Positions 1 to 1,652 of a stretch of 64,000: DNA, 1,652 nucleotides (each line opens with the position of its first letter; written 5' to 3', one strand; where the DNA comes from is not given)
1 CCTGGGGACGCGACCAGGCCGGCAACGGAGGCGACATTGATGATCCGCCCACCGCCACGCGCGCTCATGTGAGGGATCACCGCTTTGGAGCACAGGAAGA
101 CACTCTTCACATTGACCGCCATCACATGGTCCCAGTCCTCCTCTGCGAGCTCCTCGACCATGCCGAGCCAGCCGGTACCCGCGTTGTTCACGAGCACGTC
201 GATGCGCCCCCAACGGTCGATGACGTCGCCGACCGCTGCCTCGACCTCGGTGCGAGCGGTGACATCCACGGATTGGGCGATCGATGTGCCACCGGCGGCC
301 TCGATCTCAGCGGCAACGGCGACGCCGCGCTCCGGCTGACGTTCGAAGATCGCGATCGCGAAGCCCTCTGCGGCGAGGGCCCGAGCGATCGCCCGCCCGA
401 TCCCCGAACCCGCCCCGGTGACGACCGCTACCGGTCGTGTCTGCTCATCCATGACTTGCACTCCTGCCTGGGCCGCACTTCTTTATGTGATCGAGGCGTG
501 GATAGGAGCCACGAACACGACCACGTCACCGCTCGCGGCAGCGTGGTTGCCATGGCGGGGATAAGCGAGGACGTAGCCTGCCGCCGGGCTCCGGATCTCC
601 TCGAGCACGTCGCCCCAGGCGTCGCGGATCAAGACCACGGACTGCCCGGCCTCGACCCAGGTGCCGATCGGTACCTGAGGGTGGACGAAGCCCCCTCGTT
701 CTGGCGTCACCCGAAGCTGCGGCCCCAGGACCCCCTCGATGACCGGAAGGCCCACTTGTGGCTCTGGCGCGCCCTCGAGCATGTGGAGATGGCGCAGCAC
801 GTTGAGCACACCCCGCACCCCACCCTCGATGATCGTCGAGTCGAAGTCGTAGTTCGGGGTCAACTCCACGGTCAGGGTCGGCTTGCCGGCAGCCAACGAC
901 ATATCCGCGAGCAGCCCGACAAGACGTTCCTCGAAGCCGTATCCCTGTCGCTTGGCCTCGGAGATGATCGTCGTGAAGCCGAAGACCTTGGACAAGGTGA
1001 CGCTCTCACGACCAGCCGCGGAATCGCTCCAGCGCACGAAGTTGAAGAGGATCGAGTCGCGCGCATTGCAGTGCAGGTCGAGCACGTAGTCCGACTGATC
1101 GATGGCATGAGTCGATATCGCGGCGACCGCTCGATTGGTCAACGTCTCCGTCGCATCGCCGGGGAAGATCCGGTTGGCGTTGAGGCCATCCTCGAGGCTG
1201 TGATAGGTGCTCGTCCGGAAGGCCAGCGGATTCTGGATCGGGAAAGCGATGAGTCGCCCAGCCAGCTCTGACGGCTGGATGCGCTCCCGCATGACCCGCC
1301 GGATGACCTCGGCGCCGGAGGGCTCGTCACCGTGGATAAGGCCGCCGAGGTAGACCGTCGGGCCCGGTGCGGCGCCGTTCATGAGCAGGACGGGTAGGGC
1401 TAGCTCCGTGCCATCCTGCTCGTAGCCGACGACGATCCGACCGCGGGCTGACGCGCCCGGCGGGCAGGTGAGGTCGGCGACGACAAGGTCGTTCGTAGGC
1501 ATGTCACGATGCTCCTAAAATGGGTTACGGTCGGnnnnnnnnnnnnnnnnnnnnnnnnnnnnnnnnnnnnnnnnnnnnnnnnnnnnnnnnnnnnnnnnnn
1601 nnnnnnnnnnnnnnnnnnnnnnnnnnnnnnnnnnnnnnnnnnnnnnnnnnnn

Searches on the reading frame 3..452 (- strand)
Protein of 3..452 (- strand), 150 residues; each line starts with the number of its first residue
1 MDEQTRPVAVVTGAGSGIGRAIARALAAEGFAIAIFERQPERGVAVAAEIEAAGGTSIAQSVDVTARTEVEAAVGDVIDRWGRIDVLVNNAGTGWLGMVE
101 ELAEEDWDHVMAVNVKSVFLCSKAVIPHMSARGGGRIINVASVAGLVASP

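Call 8: search_protein_families(library=pfam, proteins=[window:3-452:-])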
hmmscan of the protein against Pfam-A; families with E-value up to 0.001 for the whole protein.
window:3-452:- (150 aa): 3 families
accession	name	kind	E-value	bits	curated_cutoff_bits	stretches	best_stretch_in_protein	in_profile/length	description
PF00106.31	adh_short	-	9.8e-48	162.7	26.6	1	8-149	2-143/195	short chain dehydrogenase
PF13561.12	adh_short_C2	-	1.5e-32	113.5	27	1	13-149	1-137/236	Enoyl-(Acyl carrier protein) reductase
PF08659.16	KR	-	6.4e-11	42.9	22.6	1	10-146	4-140/180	KR domain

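Call 9: search_protein_families(library=ncbifam, proteins=[window:3-452:-])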
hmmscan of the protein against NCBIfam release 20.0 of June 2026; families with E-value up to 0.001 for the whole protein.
window:3-452:- (150 aa): 220 families (the best 25 are shown)
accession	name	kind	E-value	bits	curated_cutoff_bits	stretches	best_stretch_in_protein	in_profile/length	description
NF004791.0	PRK06138.1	equivalog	3.8e-44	150.9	312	1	8-148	7-146/252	SDR family oxidoreductase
NF009093.0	PRK12429.1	subfamily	2.5e-40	138.4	258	1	7-149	6-148/259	3-hydroxybutyrate dehydrogenase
TIGR01963.1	PHB_DH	subfamily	3e-40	138.1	307.05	1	8-150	3-145/255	3-hydroxybutyrate dehydrogenase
NF005559.1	PRK07231.1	subfamily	8.1e-39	133.6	215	1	8-149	6-147/249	glucose 1-dehydrogenase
NF005806.0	PRK07666.1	equivalog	9.1e-38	129.9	286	1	8-146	9-147/239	3-ketoacyl-ACP reductase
NF052558.1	MBtsdlDhBudC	equivalog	9.6e-38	130.2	270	1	8-147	5-141/250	meso-2,3-butanediol dehydrogenase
NF005672.0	PRK07454.1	equivalog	1e-37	129.6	234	1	4-146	4-146/241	SDR family oxidoreductase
NF009466.0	PRK12826.1-2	subfamily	2.5e-37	128.7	222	1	8-148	5-147/248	3-oxoacyl-ACP reductase FabG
NF004818.0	PRK06172.1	equivalog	4e-37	127.9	336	1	7-150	8-152/253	SDR family oxidoreductase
NF009931.0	PRK13394.1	subfamily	4.6e-37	127.9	340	1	8-150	9-152/262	3-hydroxybutyrate dehydrogenase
NF004203.0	PRK05653.2-4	subfamily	9.7e-37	126.7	313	1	4-145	4-145/260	3-oxoacyl-ACP reductase FabG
NF005309.0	PRK06841.1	subfamily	2.1e-36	125.7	286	1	7-148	16-154/255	GolD/DthD family dehydrogenase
NF004196.0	PRK05650.1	equivalog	3.1e-35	121.6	297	1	10-150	6-146/272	SDR family oxidoreductase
TIGR01830.1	3oxo_ACP_reduc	equivalog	4e-35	121.6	297.75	1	9-147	1-140/239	3-oxoacyl-[acyl-carrier-protein] reductase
NF005594.0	PRK07326.1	equivalog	5.7e-35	121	271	1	4-145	4-143/237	SDR family oxidoreductase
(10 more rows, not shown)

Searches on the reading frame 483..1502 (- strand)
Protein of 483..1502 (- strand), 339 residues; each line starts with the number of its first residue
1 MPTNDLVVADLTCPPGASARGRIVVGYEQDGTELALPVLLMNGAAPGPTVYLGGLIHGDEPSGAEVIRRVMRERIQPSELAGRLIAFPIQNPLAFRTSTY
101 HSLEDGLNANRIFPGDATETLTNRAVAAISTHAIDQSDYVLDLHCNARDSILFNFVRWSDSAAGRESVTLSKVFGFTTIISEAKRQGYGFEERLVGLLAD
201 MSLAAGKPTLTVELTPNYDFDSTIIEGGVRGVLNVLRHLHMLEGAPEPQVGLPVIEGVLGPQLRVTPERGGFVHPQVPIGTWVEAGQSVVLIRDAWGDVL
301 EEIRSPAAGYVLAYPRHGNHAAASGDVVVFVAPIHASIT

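Call 8: search_protein_families(library=pfam, proteins=[window:483-1502:-])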
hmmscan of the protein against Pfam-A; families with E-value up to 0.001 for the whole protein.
window:483-1502:- (339 aa): 1 family
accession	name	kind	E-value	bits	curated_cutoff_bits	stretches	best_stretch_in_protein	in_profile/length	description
PF24827.1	AstE_AspA_cat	-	5e-26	91.9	25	1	46-239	1-192/192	Succinylglutamate desuccinylase/Aspartoacylase catalytic domain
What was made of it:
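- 1..1502 (-): Downstream genes of the gntR operon: AstE/AspA-family deacylase (483-1502) and an SDR (3-452, cut by the window edge). Pfam (call 8).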

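Call 9: search_protein_families(library=ncbifam, proteins=[window:483-1502:-])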
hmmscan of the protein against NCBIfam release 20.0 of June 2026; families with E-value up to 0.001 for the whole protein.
window:483-1502:- (339 aa): 1 family
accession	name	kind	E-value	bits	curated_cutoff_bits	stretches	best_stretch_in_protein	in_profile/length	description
TIGR02994.1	ectoine_eutE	equivalog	1.5e-20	73.5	402.7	1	36-331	37-324/325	N(2)-acetyl-L-2,4-diaminobutanoate deacetylase DoeB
